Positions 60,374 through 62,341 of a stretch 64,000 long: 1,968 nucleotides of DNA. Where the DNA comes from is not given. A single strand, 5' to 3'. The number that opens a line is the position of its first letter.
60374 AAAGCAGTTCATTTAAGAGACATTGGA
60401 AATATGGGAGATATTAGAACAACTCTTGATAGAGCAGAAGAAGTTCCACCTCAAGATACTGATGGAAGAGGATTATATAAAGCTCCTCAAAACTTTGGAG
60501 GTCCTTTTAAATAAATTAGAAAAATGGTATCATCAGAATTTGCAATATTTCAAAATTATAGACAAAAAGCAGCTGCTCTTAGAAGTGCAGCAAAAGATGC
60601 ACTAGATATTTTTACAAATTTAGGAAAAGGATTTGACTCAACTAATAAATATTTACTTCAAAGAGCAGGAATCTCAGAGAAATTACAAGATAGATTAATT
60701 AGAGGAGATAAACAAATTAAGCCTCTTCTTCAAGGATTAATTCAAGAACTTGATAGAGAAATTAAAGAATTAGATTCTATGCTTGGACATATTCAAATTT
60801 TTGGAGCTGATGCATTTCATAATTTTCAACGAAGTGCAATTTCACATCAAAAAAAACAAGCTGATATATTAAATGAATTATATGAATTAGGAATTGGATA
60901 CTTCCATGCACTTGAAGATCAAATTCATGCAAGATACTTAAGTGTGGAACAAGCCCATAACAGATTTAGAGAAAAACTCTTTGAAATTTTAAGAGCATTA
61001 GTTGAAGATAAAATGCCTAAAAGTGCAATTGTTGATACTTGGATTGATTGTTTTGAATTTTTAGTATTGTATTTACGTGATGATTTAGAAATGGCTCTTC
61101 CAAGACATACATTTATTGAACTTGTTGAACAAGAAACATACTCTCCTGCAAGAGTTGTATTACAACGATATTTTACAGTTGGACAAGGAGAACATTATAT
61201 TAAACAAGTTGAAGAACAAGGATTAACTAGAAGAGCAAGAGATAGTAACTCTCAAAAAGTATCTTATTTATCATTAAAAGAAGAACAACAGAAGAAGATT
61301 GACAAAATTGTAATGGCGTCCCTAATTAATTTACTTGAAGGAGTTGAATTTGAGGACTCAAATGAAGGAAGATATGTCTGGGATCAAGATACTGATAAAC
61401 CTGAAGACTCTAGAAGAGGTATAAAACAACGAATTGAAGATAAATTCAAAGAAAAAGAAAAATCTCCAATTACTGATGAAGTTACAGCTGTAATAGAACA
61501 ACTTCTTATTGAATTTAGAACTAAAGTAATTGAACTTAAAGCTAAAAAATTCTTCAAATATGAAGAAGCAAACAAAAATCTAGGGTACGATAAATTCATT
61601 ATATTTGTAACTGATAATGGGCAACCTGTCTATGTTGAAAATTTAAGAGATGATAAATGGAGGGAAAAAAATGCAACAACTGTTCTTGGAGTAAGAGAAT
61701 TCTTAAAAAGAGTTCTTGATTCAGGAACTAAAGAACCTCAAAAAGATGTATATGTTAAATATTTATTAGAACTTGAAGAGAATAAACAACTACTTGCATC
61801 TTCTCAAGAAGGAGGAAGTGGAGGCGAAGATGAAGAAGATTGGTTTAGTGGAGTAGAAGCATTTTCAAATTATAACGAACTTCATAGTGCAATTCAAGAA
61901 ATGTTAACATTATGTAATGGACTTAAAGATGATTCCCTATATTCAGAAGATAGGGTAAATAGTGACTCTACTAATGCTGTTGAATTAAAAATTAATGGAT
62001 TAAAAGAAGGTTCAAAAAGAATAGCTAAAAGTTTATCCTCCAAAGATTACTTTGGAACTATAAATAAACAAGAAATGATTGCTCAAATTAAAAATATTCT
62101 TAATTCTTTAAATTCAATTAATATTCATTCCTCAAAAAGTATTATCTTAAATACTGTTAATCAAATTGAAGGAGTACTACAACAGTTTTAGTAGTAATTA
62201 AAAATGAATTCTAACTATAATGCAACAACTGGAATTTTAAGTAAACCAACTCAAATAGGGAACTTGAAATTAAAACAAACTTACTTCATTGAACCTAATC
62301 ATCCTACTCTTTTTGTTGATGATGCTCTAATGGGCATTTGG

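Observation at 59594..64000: Uncharacterised three-gene operon: polytopic membrane protein, 555-aa helical protein and a highly divergent AAA+ ATPase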

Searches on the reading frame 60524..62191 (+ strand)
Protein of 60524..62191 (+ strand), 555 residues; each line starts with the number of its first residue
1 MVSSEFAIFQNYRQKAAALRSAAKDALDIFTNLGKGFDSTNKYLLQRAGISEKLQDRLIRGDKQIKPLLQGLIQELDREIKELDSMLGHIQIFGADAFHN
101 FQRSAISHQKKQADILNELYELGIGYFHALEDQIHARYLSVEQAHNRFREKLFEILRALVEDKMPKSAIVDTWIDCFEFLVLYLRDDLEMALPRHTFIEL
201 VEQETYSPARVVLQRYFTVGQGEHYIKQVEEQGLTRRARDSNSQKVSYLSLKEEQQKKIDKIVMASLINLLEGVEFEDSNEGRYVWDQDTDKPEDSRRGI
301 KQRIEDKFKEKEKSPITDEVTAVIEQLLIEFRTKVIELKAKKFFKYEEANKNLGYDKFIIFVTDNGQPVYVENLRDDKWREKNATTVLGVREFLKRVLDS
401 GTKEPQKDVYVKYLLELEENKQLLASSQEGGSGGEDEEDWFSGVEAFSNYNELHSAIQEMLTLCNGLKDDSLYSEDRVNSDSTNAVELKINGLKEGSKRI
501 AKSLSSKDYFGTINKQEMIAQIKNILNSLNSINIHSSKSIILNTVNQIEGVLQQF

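Call 4: search_protein_families(library=pfam, proteins=[window:60524-62191:+], max_evalue=1)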
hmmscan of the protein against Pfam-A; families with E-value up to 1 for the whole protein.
window:60524-62191:+ (555 aa): 1 family
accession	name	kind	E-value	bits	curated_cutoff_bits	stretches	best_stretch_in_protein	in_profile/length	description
PF24366.1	DUF7522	-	0.036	14.6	27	1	147-258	5-109/118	Family of unknown function (DUF7522)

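Call 5: search_protein_families(library=ncbifam, proteins=[window:60524-62191:+], max_evalue=1)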
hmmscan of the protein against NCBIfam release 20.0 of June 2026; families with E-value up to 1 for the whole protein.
window:60524-62191:+ (555 aa): 0 families

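Call 6: search_protein_families(library=padloc, proteins=[window:60524-62191:+], max_evalue=1)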
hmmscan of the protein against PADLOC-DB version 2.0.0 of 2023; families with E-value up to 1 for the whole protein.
window:60524-62191:+ (555 aa): 0 families

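Call 27: find_homologous_proteins(query=window:60524-62191:+, max_evalue=0.01)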
Query window:60524-62191:+ (555 aa): 7 proteins with E <= 0.01 among 8000 candidates.
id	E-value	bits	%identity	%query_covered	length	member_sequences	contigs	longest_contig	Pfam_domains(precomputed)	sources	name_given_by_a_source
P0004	0.0e+0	1212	100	100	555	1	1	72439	-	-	-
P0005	2.0e-241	820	82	83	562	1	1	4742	-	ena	-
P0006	1.2e-213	729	76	76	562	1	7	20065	-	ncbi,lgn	ncbi:MAG: hypothetical protein ACMXYB_02790 [Candidatus Woesearchaeota archaeon]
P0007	1.5e-173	596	57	92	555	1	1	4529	-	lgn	-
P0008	5.8e-149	515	74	57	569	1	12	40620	-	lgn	-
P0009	2.4e-113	398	58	60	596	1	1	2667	-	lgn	-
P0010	1.2e-80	290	46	61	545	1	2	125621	-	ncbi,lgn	ncbi:MAG: hypothetical protein ACLFPL_03830 [Candidatus Nanoarchaeia archaeon]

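Call 29: find_encoding_contigs(protein=P0006, flank=10000, max_places=3)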
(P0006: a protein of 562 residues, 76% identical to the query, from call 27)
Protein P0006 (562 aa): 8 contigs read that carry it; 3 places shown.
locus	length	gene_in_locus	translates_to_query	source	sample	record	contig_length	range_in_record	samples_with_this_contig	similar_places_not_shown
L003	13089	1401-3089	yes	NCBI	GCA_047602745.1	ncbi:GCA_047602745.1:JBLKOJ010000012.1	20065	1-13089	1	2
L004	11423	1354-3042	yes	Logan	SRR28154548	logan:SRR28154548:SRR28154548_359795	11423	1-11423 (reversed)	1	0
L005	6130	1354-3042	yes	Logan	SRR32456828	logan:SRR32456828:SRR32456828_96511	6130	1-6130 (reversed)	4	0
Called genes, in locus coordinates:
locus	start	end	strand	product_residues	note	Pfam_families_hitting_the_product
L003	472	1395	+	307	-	-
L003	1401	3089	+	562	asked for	-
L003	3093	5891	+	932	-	PF00004:AAA (weak)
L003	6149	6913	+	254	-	PF01026:TatD_DNase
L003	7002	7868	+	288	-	-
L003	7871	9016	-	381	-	PF17755:UvrA_DNA-bind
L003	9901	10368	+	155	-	PF01243:PNPOx_N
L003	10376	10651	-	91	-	PF11663:Toxin_YhaV (faint)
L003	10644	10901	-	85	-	-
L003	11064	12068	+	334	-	PF07885:Ion_trans_2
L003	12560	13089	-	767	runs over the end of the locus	PF00437:T2SSE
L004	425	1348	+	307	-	-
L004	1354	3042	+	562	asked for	-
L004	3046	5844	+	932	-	PF00004:AAA (weak)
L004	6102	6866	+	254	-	PF01026:TatD_DNase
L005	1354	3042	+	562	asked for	-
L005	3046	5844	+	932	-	PF00004:AAA (weak)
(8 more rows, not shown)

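Call 30: find_encoding_contigs(protein=P0008, flank=10000, max_places=3)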
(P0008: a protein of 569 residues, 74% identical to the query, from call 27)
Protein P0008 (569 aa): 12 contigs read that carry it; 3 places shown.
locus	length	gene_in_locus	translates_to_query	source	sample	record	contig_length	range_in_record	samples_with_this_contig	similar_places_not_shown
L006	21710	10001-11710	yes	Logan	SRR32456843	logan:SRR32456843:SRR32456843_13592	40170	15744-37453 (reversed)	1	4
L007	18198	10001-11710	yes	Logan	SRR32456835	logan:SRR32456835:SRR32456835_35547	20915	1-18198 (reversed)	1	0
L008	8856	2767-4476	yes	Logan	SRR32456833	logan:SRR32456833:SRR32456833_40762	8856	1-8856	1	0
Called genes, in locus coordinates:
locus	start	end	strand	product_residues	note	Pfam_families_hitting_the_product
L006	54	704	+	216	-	-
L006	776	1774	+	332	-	-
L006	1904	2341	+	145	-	-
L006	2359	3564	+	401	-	-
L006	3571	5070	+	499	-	PF00437:T2SSE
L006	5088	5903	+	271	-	PF00482:T2SSF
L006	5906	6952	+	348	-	PF00482:T2SSF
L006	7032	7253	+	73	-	-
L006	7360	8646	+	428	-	PF03952:Enolase_N, PF00113:Enolase_C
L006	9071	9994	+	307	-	-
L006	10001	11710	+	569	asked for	-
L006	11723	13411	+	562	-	PF00004:AAA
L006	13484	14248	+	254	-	PF01026:TatD_DNase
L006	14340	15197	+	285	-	-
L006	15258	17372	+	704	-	PF00270:DEAD, PF04851:ResIII (weak), PF00271:Helicase_C, PF16124:RecQ_Zn_bind (weak)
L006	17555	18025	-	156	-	-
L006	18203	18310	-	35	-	-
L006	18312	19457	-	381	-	PF17755:UvrA_DNA-bind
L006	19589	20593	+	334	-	PF07885:Ion_trans_2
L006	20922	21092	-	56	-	-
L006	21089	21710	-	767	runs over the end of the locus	PF00437:T2SSE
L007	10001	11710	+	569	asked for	-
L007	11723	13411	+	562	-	PF00004:AAA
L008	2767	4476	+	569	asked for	-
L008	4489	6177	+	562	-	PF00004:AAA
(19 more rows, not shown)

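Call 31: find_encoding_contigs(protein=P0010, flank=10000, max_places=3)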
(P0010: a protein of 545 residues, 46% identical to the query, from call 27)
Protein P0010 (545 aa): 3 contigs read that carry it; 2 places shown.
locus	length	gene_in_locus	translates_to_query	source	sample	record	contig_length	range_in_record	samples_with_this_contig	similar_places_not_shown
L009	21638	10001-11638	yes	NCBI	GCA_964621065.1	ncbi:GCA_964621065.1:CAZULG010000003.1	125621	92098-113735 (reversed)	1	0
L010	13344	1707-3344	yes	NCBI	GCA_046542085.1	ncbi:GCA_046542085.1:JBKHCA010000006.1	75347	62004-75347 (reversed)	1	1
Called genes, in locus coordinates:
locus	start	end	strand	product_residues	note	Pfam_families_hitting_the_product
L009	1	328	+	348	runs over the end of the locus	PF00482:T2SSF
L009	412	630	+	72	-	-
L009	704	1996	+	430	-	PF03952:Enolase_N, PF00113:Enolase_C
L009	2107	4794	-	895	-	PF01443:Viral_helicase1 (faint), PF13245:AAA_19, PF13604:AAA_30, PF13538:UvrD_C_2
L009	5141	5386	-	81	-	-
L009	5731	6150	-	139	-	-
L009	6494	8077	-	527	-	PF00589:Phage_integrase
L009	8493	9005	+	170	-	PF06185:YecM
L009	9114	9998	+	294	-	-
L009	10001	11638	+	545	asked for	-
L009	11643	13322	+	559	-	PF00004:AAA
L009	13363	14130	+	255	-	PF01026:TatD_DNase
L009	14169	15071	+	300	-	-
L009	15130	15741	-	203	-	-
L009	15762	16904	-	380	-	PF17755:UvrA_DNA-bind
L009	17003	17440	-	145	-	PF02580:Tyr_Deacylase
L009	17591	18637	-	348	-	-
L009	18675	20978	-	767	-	PF00437:T2SSE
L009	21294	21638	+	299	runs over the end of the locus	PF00800:PDT, PF01842:ACT (weak)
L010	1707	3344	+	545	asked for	-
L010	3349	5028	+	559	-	PF00004:AAA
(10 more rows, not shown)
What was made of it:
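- The locus has a housekeeping neighbourhood and a fixed position (calls 29-31). In L009 an integrase-helicase element lies a few kb upstream, between enolase and YecM (call 31).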

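Call 34: search_protein_families(library=pfam, proteins=[L006:11723-13411:+, L009:11643-13322:+, L003:3093-5891:+], max_evalue=0.1)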
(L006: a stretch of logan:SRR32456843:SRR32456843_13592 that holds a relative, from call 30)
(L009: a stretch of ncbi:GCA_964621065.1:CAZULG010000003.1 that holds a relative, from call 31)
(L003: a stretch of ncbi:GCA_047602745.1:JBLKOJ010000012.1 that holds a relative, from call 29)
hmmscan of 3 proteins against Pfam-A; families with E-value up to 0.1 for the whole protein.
L006:11723-13411:+ (562 aa): 7 families
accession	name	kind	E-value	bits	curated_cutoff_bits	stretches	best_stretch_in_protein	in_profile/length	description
PF00004.35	AAA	-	7.7e-09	36.5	21.2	1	202-345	1-127/131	ATPase family associated with various cellular activities (AAA)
PF07728.20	AAA_5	-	0.0004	20.8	22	1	201-249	1-51/139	AAA domain (dynein-related subfamily)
PF13191.12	AAA_16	-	0.0016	19.4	32.6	1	188-230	16-54/167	AAA ATPase domain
PF13401.12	AAA_22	-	0.0073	17.1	27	1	201-289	7-96/130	AAA domain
PF05673.19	DUF815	-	0.016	14.8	23.8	1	186-226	42-80/249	Protein of unknown function (DUF815)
PF01637.24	ATPase_2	-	0.039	14.2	33.2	0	200-257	21-78/225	ATPase domain predominantly from Archaea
PF00005.33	ABC_tran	-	0.07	14.2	25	0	198-225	10-37/137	ABC transporter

L009:11643-13322:+ (559 aa): 9 families
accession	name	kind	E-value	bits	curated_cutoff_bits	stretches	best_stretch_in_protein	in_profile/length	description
PF00004.35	AAA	-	3.4e-09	37.7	21.2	1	201-343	1-126/131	ATPase family associated with various cellular activities (AAA)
PF07728.20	AAA_5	-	0.00072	20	22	1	200-247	1-49/139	AAA domain (dynein-related subfamily)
PF00005.33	ABC_tran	-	0.0066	17.5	25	1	196-254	9-62/137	ABC transporter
PF12775.13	AAA_7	-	0.015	15.2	25.8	1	175-225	10-61/181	P-loop containing dynein motor region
PF13401.12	AAA_22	-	0.017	15.8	27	1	201-351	8-127/130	AAA domain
PF13191.12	AAA_16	-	0.02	15.8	32.6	1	190-225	19-51/167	AAA ATPase domain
PF25201.1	nSTAND6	-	0.037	14.5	27.7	0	197-220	17-40/148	Novel STAND NTPase 6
PF00437.27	T2SSE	-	0.049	12.7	24.9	1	167-224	111-168/370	Type II/IV secretion system protein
PF05673.19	DUF815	-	0.078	12.6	23.8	0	186-225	43-80/249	Protein of unknown function (DUF815)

L003:3093-5891:+ (932 aa): 3 families
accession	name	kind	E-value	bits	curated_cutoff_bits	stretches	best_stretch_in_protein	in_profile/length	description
PF00004.35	AAA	-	2.6e-07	31.6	21.2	1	237-367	2-123/131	ATPase family associated with various cellular activities (AAA)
PF13439.12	Glyco_transf_4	-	3.8e-05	24.2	28.5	1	543-731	12-168/170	Glycosyltransferase Family 4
PF25632.1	Fusello_VP2_Capsid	-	0.014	16.2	27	1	814-868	12-66/74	Fusellovirus capsid protein VP2 family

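Call 42: search_solved_structures(query=L006:11723-13411:+, max_evalue=1, show_alignments=1)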
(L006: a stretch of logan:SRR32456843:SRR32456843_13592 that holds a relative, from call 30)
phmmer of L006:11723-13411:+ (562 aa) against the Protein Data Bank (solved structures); distinct sequences matched with E-value up to 1: 40.
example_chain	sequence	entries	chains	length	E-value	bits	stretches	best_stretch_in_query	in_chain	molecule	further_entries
9cru_A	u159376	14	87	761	0.00052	21.8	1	201-453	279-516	Vesicular-fusion protein SEC18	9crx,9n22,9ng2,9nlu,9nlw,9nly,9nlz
7wd3_A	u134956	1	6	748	0.0038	19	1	252-369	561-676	ATPase family gene 2 protein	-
7nku_A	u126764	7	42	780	0.0039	18.9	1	252-369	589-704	ATPase family gene 2 protein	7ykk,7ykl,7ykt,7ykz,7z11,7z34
4d82_A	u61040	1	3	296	0.0063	18.2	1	251-392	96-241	AAA ATPase, central domain protein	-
4d81_A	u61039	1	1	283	0.0066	18.2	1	251-392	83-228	AAA ATPase, central domain protein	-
4d80_A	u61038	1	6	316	0.0072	18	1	251-392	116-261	AAA ATPASE, CENTRAL DOMAIN PROTEIN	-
7wbb_A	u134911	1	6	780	0.017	16.8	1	252-369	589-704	AFG2 isoform 1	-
5zui_A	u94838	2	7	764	0.019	16.6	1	168-222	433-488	Heat Shock Protein 104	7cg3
2qz4_A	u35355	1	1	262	0.019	16.6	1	266-364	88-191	Paraplegin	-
2ksc_A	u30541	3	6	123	0.082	14.6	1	80-186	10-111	Cyanoglobin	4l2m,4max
5d4w_A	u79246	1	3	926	0.099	14.3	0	168-222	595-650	Putative heat shock protein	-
4lgm_A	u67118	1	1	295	0.14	13.8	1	251-373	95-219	Vps4 AAA ATPase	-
7n6g_6M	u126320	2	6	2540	0.18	13.4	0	195-229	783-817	FAP42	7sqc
1gky_A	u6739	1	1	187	0.22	13.1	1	202-233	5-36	GUANYLATE KINASE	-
1ex6_A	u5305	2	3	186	0.24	13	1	202-233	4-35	GUANYLATE KINASE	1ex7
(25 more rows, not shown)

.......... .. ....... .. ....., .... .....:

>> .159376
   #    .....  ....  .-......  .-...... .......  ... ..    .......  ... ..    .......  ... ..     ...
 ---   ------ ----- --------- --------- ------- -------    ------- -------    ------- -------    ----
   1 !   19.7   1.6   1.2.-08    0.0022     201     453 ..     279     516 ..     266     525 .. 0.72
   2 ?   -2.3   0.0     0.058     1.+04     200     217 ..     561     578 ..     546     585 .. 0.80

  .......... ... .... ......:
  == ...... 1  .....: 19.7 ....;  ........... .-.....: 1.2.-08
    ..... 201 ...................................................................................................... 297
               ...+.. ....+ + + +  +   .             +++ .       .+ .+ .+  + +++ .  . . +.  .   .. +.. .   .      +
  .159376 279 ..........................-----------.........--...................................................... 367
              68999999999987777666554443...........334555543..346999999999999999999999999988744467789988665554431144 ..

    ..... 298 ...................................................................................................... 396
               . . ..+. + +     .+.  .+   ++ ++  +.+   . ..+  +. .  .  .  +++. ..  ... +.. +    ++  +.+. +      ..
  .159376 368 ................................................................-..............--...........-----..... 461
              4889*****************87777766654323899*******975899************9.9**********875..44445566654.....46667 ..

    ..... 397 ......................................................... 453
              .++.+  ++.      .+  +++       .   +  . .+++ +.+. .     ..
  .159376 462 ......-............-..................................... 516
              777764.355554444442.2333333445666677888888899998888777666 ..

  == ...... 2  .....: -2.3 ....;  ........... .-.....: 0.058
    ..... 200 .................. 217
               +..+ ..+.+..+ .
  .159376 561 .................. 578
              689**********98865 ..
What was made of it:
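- Closest known: NSF/Sec18 with SNAP adaptors and membrane-anchored SNAREs. Same: The best PDB sequence hit of the L006 orthologue is the Sec18 D1 domain (E=5e-4, call 42).
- The best PDB matches are Sec18/NSF, Afg2, archaeal Vps4-like and paraplegin (call 42).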

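Call 43: search_solved_structures(query=A2, max_evalue=10)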
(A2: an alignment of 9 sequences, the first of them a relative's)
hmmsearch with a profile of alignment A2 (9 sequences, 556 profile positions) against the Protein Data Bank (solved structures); distinct sequences matched with E-value up to 10: 3.
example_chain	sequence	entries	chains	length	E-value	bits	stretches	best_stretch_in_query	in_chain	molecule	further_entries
2wd6_A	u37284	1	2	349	0.32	13.1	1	333-392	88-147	AGGLUTININ RECEPTOR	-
6q2l_A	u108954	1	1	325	0.34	13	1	333-392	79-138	Agglutinin receptor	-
6q2k_A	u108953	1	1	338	0.36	12.9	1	333-392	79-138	Agglutinin receptor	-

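Call 44: find_homologous_proteins(query=A2, max_evalue=0.001)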
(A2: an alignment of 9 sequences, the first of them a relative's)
Query A2 (9 sequences) (555 aa, profile of the alignment): 7 proteins with E <= 0.001 among 8000 candidates.
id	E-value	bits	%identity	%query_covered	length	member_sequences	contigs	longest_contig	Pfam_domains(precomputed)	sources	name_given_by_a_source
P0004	4.7e-244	830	100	100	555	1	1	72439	-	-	-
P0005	4.9e-243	826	82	83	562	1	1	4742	-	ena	-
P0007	3.6e-231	787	57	92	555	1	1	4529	-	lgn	-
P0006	9.6e-229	779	76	76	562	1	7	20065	-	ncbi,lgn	ncbi:MAG: hypothetical protein ACMXYB_02790 [Candidatus Woesearchaeota archaeon]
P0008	1.1e-223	762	74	57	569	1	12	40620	-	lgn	-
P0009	3.2e-220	751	58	60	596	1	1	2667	-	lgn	-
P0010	3.7e-192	658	46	61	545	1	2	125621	-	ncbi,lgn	ncbi:MAG: hypothetical protein ACLFPL_03830 [Candidatus Nanoarchaeia archaeon]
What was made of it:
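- Tried and rejected: The word-indexed profile search added nothing (call 44).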

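Call 45: find_related_loci(query=A2, collection=genome_contigs, flank=6000)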
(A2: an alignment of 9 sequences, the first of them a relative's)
Query A2 (555 aa) in genome_contigs; peptide patterns used: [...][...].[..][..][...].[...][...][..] (x = any residue, [..] = any of these).
396 stretches matched a pattern; 2 encode a relative of the query (tblastn E <= 1e-3); 2 distinct loci.
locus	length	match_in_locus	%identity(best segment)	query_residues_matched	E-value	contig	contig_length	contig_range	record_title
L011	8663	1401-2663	76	1-424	0e+0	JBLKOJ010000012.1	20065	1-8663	MAG: Candidatus Woesearchaeota archaeon isolate MAG.40.165 NODE_7711_length_20065_cov_33.160096, whole genome shotgun se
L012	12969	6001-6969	46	1-337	2e-89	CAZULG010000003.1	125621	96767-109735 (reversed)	MAG TPA_asm: uncultured Methanosarcinales archaeon isolate SRP252850_co1_174 genome assembly, contig: NODE_78_length_125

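Call 49: find_encoding_contigs(protein=P0005, flank=10000, max_places=2)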
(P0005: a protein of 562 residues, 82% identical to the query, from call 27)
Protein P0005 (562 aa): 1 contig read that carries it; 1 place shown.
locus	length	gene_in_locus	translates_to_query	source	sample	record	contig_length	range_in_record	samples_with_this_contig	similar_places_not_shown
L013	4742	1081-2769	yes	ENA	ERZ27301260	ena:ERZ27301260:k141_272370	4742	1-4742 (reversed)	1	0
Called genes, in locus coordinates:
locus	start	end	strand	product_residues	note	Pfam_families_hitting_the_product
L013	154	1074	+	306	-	-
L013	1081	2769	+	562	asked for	-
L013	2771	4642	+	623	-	-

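Call 50: find_encoding_contigs(protein=P0007, flank=10000, max_places=2)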
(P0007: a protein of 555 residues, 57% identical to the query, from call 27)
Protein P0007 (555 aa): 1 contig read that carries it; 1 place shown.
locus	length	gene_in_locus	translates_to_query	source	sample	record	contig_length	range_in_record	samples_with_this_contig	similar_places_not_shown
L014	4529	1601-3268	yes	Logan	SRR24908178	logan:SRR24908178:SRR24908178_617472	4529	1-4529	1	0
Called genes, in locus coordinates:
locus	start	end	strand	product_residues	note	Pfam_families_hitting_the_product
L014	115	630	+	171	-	PF06185:YecM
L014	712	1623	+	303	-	-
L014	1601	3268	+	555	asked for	-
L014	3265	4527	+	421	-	?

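Call 51: find_encoding_contigs(protein=P0009, flank=10000, max_places=2)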
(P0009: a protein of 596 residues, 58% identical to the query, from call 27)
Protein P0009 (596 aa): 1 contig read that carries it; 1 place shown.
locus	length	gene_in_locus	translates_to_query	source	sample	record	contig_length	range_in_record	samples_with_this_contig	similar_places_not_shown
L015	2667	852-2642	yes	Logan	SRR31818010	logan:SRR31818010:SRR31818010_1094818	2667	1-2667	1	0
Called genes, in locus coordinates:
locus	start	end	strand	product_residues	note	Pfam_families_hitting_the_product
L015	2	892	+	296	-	?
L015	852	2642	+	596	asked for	-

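Call 54: search_protein_representatives(alignment_id=A4)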
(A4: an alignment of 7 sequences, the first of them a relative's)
Query: 7 sequences, 556 profile positions. Proteins with E-value up to 0.001 (for the whole library): 8; up to 1e-10: 8; up to 1e-30: 8. The best 8 are listed.
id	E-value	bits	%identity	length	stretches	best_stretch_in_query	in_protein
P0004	1.9e-266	901.7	-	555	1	1-552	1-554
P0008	1.0e-242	823.3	-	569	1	1-553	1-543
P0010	6.3e-208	708.5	-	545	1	1-553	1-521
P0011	1.5e-148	512.5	-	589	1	1-551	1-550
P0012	5.8e-128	444.5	-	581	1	1-438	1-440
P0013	2.5e-105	369.8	-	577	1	2-553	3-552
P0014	1.6e-75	271.5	-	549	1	1-553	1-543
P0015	4.0e-75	270.1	-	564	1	1-477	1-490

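Call 58: find_related_loci(query=A5, collection=metagenome_contigs, flank=6000)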
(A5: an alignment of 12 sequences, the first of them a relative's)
Query A5 (555 aa) in metagenome_contigs; peptide patterns used: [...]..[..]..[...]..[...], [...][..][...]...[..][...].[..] (x = any residue, [..] = any of these).
98 stretches matched a pattern, but none encodes a relative of the query by tblastn (E <= 1e-3).

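Call 59: find_related_loci(query=A5, collection=viral_contigs, flank=6000)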
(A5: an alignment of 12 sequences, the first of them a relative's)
Query A5 (555 aa) in viral_contigs; peptide patterns used: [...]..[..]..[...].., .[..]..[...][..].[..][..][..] (x = any residue, [..] = any of these).
49 stretches matched a pattern, but none encodes a relative of the query by tblastn (E <= 1e-3).

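Call 63: find_encoding_contigs(protein=P0011, flank=8000, max_places=2)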
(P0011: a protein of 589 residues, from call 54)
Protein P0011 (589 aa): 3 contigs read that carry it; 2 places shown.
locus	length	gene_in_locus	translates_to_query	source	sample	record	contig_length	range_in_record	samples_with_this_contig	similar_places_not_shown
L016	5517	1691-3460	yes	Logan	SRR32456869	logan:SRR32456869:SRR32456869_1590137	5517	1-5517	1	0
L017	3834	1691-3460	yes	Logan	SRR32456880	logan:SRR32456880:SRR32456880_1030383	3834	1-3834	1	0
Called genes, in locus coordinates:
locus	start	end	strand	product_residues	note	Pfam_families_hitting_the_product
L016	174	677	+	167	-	PF06185:YecM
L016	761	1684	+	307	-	-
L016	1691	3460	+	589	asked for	-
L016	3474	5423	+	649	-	PF00004:AAA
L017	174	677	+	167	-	PF06185:YecM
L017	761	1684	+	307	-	-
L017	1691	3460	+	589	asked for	-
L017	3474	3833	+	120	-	?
